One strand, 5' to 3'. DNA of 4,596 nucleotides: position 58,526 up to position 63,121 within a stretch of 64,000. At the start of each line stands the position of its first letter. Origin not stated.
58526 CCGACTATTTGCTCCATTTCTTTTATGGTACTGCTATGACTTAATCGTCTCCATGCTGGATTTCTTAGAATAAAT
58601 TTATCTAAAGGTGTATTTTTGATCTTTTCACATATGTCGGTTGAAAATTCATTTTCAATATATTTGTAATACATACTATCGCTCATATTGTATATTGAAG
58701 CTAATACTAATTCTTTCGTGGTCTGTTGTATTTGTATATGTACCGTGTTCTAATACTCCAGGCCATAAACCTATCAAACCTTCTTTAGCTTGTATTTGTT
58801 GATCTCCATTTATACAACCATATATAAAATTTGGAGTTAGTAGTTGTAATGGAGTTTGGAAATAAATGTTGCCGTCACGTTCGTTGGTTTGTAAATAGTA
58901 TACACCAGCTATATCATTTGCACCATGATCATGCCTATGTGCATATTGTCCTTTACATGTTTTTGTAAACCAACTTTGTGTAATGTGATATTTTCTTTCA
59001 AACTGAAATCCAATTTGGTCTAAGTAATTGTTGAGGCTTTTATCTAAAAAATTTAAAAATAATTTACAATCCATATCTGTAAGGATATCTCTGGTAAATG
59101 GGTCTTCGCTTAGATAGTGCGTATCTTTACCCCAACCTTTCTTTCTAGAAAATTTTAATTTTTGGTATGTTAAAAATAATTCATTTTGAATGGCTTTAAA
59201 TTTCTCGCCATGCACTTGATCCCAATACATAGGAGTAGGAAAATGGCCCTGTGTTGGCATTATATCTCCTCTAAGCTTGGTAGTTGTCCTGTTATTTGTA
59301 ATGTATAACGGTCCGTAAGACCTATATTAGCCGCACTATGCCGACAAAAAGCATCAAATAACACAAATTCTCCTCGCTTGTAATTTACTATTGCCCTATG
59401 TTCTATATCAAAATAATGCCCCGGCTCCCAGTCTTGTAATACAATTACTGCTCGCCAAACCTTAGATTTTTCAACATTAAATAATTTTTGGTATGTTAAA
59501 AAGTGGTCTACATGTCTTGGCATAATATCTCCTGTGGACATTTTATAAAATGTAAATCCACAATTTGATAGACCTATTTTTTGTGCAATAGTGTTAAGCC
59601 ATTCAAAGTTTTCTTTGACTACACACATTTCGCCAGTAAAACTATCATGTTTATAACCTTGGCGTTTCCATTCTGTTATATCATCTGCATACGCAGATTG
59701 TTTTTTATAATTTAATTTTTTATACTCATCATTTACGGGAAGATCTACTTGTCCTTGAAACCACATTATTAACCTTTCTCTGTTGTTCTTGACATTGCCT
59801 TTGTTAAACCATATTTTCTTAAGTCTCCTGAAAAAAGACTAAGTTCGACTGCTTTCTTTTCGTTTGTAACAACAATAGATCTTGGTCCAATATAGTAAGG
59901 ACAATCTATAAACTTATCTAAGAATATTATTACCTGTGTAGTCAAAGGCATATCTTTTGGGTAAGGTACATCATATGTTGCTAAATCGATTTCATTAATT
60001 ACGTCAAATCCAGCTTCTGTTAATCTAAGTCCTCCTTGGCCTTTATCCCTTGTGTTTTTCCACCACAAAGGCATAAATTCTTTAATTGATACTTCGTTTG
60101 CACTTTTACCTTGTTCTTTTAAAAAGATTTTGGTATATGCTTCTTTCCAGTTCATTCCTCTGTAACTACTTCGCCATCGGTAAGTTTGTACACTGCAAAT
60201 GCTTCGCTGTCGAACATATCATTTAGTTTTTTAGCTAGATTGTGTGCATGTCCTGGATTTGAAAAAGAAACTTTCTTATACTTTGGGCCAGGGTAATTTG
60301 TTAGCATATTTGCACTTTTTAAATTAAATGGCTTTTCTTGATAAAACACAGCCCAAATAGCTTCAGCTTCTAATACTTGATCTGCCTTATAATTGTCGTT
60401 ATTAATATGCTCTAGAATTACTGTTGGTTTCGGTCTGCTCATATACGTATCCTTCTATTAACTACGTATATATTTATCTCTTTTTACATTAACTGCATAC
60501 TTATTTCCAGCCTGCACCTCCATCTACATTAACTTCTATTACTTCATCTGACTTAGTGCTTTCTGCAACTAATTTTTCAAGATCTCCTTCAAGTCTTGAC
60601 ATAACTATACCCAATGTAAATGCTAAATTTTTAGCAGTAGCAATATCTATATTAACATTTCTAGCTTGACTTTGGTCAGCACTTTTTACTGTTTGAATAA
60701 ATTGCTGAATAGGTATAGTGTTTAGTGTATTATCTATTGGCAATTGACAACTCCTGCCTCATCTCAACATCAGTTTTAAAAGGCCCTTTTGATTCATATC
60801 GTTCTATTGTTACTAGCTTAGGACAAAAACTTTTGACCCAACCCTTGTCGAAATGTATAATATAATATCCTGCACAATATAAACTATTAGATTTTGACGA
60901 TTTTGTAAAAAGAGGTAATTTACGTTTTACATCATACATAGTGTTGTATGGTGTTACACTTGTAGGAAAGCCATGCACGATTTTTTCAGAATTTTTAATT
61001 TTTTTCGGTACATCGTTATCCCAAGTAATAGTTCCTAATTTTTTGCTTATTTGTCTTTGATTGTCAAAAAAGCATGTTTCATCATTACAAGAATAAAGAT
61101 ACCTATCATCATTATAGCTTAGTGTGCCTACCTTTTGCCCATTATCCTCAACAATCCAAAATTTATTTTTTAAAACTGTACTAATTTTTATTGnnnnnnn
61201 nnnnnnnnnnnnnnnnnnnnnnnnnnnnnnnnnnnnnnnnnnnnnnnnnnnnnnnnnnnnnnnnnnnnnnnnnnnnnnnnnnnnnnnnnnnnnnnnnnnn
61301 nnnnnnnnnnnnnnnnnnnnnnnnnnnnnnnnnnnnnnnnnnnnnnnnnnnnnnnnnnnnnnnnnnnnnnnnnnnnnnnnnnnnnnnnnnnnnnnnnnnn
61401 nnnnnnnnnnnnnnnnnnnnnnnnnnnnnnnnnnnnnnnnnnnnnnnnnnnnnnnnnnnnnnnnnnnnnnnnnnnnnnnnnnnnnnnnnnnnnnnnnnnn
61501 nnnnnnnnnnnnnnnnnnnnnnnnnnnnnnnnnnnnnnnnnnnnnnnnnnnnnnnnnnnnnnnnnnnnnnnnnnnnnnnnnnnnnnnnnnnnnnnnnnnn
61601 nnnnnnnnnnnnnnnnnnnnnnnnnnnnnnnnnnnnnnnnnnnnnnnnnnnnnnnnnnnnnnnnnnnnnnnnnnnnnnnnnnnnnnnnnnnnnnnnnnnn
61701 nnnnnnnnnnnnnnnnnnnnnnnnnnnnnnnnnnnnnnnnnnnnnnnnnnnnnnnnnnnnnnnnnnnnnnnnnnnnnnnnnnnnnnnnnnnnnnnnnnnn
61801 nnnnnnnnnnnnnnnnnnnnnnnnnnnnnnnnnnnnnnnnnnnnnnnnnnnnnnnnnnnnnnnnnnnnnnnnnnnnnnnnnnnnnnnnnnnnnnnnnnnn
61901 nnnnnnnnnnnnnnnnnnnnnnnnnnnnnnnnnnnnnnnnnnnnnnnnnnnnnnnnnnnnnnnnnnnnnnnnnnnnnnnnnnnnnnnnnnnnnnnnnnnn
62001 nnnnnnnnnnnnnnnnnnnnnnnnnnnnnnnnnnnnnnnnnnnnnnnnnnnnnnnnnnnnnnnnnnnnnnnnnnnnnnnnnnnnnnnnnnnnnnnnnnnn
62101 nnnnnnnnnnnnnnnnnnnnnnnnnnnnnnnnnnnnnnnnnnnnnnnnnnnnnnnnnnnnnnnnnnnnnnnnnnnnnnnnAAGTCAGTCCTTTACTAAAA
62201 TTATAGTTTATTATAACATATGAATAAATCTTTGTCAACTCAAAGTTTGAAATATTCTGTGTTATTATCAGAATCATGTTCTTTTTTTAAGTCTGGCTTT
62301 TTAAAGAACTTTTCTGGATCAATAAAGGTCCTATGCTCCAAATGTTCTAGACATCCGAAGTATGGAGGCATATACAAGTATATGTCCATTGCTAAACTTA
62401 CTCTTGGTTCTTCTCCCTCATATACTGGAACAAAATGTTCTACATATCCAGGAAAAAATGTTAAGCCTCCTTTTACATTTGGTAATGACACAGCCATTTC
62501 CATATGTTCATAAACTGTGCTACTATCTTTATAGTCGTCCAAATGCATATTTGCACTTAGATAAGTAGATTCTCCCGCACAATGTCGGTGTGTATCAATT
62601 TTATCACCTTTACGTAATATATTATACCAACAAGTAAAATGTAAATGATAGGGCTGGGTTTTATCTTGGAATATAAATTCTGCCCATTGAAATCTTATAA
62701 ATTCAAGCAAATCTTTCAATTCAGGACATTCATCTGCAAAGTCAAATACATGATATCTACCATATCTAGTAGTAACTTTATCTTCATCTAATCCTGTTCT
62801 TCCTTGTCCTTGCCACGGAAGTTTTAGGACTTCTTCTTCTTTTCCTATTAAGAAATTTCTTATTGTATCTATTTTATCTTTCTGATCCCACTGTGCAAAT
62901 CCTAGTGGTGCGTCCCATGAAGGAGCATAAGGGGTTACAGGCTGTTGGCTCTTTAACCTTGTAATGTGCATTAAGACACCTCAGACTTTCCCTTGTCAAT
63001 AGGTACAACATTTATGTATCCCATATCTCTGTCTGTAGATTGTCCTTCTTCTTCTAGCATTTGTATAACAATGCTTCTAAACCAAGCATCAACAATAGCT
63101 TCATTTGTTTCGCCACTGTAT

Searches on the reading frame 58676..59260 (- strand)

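Call 11: search_protein_families(library=pfam, proteins=[window:58676-59260:-], max_evalue=0.001)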
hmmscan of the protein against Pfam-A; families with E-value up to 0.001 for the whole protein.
window:58676-59260:- (194 aa): 1 family
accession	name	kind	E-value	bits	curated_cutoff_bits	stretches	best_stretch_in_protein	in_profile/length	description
PF13759.12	2OG-FeII_Oxy_5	-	5.2e-15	56.1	27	1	95-189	1-101/101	Putative 2OG-Fe(II) oxygenase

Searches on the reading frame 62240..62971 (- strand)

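Call 11: search_protein_families(library=pfam, proteins=[window:62240-62971:-], max_evalue=0.001)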
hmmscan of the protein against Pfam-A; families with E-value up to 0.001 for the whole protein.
window:62240-62971:- (243 aa): 1 family
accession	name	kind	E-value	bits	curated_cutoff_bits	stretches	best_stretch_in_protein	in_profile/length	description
PF13759.12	2OG-FeII_Oxy_5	-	1e-08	35.9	27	1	113-196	1-101/101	Putative 2OG-Fe(II) oxygenase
